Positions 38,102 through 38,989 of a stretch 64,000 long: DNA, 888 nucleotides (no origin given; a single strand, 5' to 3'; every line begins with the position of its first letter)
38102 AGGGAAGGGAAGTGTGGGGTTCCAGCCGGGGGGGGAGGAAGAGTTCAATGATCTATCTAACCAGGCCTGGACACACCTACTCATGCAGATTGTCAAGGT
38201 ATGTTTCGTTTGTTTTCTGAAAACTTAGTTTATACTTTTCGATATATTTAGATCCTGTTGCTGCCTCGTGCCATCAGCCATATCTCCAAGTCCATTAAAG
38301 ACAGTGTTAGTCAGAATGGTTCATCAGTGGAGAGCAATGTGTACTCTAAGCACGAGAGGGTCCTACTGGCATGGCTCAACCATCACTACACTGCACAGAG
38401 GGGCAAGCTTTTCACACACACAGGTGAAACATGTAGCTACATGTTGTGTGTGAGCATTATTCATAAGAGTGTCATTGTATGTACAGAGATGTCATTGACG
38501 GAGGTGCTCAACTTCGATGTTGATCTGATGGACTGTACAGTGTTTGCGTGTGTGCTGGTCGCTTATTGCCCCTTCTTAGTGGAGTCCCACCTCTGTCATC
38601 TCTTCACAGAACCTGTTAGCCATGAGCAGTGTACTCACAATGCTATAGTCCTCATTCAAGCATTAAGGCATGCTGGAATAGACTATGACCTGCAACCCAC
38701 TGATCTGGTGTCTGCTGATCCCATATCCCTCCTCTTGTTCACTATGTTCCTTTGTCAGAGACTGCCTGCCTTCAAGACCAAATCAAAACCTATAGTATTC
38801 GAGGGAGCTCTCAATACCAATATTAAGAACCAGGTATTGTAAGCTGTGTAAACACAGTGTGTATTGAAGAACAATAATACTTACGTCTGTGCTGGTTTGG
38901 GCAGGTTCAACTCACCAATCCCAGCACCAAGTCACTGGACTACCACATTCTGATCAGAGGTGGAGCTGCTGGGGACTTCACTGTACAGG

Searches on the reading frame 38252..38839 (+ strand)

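Call 19: search_protein_families(library=pfam, proteins=[window:38252-38839:+], max_evalue=1)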
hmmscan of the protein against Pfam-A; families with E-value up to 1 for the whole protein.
window:38252-38839:+ (196 aa): 1 family
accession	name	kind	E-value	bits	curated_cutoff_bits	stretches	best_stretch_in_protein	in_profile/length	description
PF00307.36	CH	-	0.0013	19.3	26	1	83-170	22-106/109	Calponin homology (CH) domain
